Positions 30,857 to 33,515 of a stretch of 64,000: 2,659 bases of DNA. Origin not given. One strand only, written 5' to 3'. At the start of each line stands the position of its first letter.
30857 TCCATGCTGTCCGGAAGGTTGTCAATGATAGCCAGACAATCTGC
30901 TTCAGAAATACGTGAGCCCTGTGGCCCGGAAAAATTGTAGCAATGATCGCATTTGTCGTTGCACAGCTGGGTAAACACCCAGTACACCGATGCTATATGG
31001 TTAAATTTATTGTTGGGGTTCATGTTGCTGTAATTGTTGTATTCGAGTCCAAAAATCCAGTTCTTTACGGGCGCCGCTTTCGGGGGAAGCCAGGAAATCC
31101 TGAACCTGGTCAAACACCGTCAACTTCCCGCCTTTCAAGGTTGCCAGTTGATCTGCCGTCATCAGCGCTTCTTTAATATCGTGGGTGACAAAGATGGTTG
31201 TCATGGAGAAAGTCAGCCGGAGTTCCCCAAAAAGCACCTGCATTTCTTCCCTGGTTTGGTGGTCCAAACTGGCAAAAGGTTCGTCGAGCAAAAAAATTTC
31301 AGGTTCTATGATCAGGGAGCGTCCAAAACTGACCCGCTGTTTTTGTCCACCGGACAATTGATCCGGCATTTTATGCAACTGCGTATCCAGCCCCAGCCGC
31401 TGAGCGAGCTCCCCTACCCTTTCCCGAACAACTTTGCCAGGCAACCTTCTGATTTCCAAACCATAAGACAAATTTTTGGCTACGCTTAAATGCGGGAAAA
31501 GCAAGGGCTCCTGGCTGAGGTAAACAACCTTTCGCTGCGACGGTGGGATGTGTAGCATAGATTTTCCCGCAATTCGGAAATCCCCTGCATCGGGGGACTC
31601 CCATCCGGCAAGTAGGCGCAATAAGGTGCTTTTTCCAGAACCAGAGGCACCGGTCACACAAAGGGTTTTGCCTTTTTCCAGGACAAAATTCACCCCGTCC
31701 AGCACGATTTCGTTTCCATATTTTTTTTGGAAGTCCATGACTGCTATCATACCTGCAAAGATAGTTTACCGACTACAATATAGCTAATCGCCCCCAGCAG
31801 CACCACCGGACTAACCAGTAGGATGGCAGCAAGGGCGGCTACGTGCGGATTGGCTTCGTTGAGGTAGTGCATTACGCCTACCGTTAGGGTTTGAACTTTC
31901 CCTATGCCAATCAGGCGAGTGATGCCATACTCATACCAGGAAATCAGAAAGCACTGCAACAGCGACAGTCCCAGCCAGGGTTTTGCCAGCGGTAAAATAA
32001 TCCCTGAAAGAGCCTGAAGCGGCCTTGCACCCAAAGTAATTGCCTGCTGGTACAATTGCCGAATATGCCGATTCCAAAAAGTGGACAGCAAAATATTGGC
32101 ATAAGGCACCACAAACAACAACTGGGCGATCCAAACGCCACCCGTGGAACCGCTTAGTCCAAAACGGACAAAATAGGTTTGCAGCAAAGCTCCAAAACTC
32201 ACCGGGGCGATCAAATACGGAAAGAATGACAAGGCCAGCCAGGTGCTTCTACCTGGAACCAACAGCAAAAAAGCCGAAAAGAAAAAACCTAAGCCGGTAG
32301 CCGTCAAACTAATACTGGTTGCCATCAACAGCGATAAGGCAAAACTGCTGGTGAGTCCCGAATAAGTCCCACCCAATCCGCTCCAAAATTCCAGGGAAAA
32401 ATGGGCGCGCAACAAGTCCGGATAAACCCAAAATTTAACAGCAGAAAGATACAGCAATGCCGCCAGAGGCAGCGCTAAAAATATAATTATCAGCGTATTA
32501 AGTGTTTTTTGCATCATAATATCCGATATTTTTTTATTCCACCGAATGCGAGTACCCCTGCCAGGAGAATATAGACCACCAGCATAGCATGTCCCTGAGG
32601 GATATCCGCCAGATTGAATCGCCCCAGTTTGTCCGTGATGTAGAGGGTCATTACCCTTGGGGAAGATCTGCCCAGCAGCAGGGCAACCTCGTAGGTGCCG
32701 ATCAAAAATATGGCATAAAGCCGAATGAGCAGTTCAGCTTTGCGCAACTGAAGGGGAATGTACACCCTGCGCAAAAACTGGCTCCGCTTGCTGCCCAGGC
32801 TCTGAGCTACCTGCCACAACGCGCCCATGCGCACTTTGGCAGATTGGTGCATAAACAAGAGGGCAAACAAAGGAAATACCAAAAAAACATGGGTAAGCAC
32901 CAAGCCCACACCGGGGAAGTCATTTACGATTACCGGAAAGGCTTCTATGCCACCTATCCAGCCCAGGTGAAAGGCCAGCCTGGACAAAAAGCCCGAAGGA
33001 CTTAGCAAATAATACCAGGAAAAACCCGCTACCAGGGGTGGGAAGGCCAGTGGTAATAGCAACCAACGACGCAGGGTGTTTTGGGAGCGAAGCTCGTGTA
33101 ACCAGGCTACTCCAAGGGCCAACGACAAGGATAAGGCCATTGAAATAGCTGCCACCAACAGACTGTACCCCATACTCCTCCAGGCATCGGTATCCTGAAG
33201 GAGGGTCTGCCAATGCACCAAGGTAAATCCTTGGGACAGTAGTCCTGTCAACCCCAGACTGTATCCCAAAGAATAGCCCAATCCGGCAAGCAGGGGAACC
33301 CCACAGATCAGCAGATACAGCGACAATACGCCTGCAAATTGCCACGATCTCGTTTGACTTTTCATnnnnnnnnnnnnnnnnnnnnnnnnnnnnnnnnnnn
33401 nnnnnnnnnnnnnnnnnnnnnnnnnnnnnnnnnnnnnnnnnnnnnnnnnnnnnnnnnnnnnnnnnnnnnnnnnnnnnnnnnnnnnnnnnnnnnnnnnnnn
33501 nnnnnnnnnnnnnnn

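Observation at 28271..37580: Gap-free seven-gene cluster: TonB-dependent receptor, YnjB-like ABC importer, radical SAM enzyme, ClC channel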

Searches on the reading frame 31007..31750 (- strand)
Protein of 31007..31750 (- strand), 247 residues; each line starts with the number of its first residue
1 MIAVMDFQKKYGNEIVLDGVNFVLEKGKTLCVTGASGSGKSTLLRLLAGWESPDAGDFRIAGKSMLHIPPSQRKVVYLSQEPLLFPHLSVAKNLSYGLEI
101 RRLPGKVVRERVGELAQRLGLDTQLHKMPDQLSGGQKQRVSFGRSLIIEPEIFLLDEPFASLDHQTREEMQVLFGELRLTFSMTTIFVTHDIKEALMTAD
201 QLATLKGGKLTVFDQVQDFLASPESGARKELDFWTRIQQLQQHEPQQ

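Call 4: search_protein_families(library=pfam, proteins=[window:31007-31750:-], max_evalue=0.01)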
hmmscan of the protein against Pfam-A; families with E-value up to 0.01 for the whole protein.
window:31007-31750:- (247 aa): 11 families
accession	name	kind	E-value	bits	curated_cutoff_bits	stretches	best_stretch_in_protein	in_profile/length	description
PF00005.33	ABC_tran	-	6.4e-31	108.2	25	1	17-160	1-137/137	ABC transporter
PF13555.12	AAA_29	-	0.00014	22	27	1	17-44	12-39/61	P-loop containing region of AAA domain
PF13481.12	AAA_25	-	0.00063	19.9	27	0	23-81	29-81/195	AAA domain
PF13401.12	AAA_22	-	0.001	19.8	27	1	28-52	6-30/130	AAA domain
PF13304.12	AAA_21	-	0.0024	18.4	27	0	31-48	3-20/304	AAA domain, putative AbiEii toxin, Type IV TA system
PF13558.12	SbcC_Walker_B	-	0.0031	18.2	27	0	150-172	64-86/90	SbcC/RAD50-like, Walker B motif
PF03193.22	RsgA_GTPase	-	0.0039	17.5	30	1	20-50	100-129/174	RsgA GTPase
PF20720.3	nSTAND3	-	0.0059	16.8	27.2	0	23-49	13-39/155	Novel STAND NTPase 3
PF25199.1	nSTAND_NTPase5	-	0.0072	16.6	34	0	25-48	39-62/145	Novel STAND NTPase 5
PF05729.18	NACHT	-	0.0086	16.4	26.7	0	29-48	2-21/167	NACHT domain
PF13191.12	AAA_16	-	0.0099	16.8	32.6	0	28-48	25-45/167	AAA ATPase domain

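Call 5: search_protein_families(library=ncbifam, proteins=[window:31007-31750:-], max_evalue=0.01)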
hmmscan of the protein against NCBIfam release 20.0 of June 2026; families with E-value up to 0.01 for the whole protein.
window:31007-31750:- (247 aa): 189 families (the best 25 are shown)
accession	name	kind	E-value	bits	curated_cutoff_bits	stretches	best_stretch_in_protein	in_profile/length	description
TIGR00968.1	3a0106s01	subfamily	1.5e-60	204.7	342.75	1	2-224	1-223/237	sulfate ABC transporter ATP-binding protein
TIGR03265.1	PhnT2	equivalog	5.4e-57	193.6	457.7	1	2-224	5-227/353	putative 2-aminoethylphosphonate ABC transporter ATP-binding protein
NF008653.0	PRK11650.1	subfamily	7.5e-57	193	432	1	2-221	4-224/357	sn-glycerol-3-phosphate ABC transporter ATP-binding protein UgpC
NF040840.2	tungstate_WtpC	equivalog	1.1e-56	192.6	440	1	1-225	1-224/347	tungstate ABC transporter ATP-binding protein WtpC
NF006987.0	PRK09452.1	equivalog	1e-55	189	482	1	2-213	18-229/378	spermidine/putrescine ABC transporter ATP-binding protein PotA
NF043075.1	MMSYN1_0197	equivalog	2e-54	184.8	550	1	2-224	3-225/341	spermidine/putrescine ABC transporter ATP-binding protein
TIGR01187.1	potA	subfamily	2.1e-54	184.8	355.6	1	33-224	2-193/325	polyamine ABC transporter ATP-binding protein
TIGR03258.1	PhnT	equivalog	2.1e-52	178.4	499.15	1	6-225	13-233/359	2-aminoethylphosphonate ABC transport system ATP-binding subunit PhnT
NF008233.0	PRK11000.1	equivalog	4.8e-52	177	568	1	4-212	6-214/369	maltose/maltodextrin ABC transporter ATP-binding protein MalK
NF040933.2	ABC_arch_GlcV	equivalog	9.3e-51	172.8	450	1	7-225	12-235/357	glucose ABC transporter ATP-binding protein GlcV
NF008105.0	PRK10851.1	equivalog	9.5e-50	169.3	502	1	2-241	3-244/362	sulfate/thiosulfate ABC transporter ATP-binding protein CysA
TIGR01277.1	thiQ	equivalog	2.9e-49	167.6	245.05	1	21-213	18-210/213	thiamine ABC transporter ATP-binding protein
TIGR02142.1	modC_ABC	equivalog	5.3e-48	164.1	285.05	1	5-223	3-223/353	molybdenum ABC transporter ATP-binding protein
NF008513.0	PRK11432.1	equivalog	6.6e-48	163.4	496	1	4-225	9-230/351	ferric ABC transporter ATP-binding protein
NF008621.0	PRK11607.1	equivalog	8.5e-48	163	613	1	4-223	22-241/377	putrescine ABC transporter ATP-binding subunit PotG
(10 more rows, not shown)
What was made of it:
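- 31007..31750 (-): ABC ATPase (247 aa). Best NCBIfam hits are the CysA, PhnT2, UgpC, WtpC and PotA classes, none at cutoff (calls 4, 5).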

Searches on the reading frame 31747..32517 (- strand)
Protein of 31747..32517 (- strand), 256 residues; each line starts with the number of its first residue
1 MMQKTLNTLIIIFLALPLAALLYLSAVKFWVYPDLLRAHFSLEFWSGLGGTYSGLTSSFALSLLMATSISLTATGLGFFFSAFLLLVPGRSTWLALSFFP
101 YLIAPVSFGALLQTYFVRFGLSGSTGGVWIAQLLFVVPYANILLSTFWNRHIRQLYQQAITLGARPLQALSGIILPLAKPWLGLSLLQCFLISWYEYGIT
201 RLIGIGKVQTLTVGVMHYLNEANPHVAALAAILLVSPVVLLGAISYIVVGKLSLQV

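Call 4: search_protein_families(library=pfam, proteins=[window:31747-32517:-], max_evalue=0.01)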
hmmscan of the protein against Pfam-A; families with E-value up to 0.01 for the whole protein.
window:31747-32517:- (256 aa): 0 families

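Call 5: search_protein_families(library=ncbifam, proteins=[window:31747-32517:-], max_evalue=0.01)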
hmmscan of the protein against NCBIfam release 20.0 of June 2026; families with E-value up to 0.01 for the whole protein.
window:31747-32517:- (256 aa): 13 families
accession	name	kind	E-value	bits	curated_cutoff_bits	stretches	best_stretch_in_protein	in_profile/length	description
NF011624.0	PRK15050.1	equivalog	7.9e-11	41.6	247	1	124-233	160-270/297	2-aminoethylphosphonate ABC transporter permease subunit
TIGR03226.1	PhnU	equivalog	2.9e-09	36.8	283.45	1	124-234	178-289/311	2-aminoethylphosphonate ABC transporter permease subunit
TIGR03255.1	PhnV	equivalog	1.6e-08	34.6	358.7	1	9-244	22-261/270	2-aminoethylphosphonate ABC transport system, membrane component PhnV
TIGR03262.1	PhnU2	equivalog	1.4e-07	30.6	593.25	1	111-248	120-256/546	putative 2-aminoethylphosphonate ABC transporter permease subunit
TIGR02141.1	modB_ABC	equivalog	1.8e-06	27.8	182.6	1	61-244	2-202/208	molybdate ABC transporter permease subunit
TIGR01581.1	Mo_ABC_porter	hypoth_equivalog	1.8e-06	27.6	210.3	1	121-237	99-218/225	ABC transporter permease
NF040932.1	ABC_arch_GlcU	equivalog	2.7e-05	24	340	1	51-231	54-241/272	glucose ABC transporter permease GlcU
NF008231.0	PRK10998.1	equivalog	2.7e-05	23.9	261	1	92-244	124-282/296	maltose ABC transporter permease MalG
NF007047.0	PRK09500.1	equivalog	3e-05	23.8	326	1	2-243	6-247/257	spermidine/putrescine ABC transporter permease PotC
NF007889.0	PRK10592.1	equivalog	8.6e-05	22.3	476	1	112-250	121-265/281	putrescine ABC transporter permease PotI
NF007963.0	PRK10683.1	equivalog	0.00078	18.9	489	1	129-235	188-296/317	putrescine ABC transporter permease PotH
NF006939.0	PRK09421.1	equivalog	0.0036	16.7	262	0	151-239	119-209/230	molybdate ABC transporter permease subunit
TIGR03416.1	ABC_choXWV_perm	equivalog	0.009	15.5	363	0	116-228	143-250/267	choline ABC transporter permease subunit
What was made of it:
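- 31747..32517 (-): ABC permease 2 (256 aa). The top four NCBIfam hits are 2-aminoethylphosphonate permeases (PhnU/PhnV), E 8e-11 to 1e-7, all below cutoff (call 5).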

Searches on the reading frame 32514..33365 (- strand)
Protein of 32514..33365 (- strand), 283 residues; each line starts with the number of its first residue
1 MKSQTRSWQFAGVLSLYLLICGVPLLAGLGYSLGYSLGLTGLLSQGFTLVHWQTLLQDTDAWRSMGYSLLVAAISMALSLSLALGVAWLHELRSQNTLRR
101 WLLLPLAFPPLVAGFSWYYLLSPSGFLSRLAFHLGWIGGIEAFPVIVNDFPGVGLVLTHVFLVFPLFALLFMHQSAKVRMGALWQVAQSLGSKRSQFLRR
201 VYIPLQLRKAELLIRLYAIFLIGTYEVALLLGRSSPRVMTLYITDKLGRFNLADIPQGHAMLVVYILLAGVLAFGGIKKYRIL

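Call 4: search_protein_families(library=pfam, proteins=[window:32514-33365:-], max_evalue=0.01)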
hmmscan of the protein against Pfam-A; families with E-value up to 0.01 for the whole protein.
window:32514-33365:- (283 aa): 1 family
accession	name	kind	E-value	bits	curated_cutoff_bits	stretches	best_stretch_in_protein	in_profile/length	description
PF00528.27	BPD_transp_1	-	0.0028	17.8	26.4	1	86-274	8-172/184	Binding-protein-dependent transport system inner membrane component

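Call 5: search_protein_families(library=ncbifam, proteins=[window:32514-33365:-], max_evalue=0.01)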
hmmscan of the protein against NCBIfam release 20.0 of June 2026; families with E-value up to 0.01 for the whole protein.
window:32514-33365:- (283 aa): 10 families
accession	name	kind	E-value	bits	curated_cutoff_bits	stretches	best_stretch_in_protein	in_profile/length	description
TIGR01581.1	Mo_ABC_porter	hypoth_equivalog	2.4e-11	43.5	210.3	1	52-209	10-159/225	ABC transporter permease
TIGR02141.1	modB_ABC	equivalog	1.6e-10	40.9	182.6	1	68-248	3-178/208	molybdate ABC transporter permease subunit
TIGR03262.1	PhnU2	equivalog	1.5e-08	33.7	593.25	1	49-204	40-184/546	putative 2-aminoethylphosphonate ABC transporter permease subunit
NF006939.0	PRK09421.1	equivalog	8e-07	28.7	262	1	60-207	7-147/230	molybdate ABC transporter permease subunit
NF006952.0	PRK09433.1-3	equivalog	2.4e-06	26.6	679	1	35-243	29-230/534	thiamine/thiamine pyrophosphate ABC transporter permease ThiP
NF006955.0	PRK09433.2-3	equivalog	6.5e-06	25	801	1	36-206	26-191/543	thiamine/thiamine pyrophosphate ABC transporter permease ThiP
NF038017.1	ABC_perm1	subfamily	1.8e-05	24.8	100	1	69-199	6-118/184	ABC transporter permease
TIGR00969.1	3a0106s02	subfamily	3.4e-05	23.4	240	1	53-204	51-194/272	sulfate ABC transporter permease subunit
NF007852.0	PRK10561.1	equivalog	0.00023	21.1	335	1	30-134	38-144/295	sn-glycerol-3-phosphate ABC transporter permease UgpA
TIGR02139.1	permease_CysT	equivalog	0.00029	20.5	246.1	1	52-263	39-246/265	sulfate ABC transporter permease subunit CysT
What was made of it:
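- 32514..33365 (-): ABC permease 1 (283 aa), type I importer. Best NCBIfam hits are ModB/Mo-type, PhnU2 and ThiP permeases, all far below cutoff (calls 4, 5).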
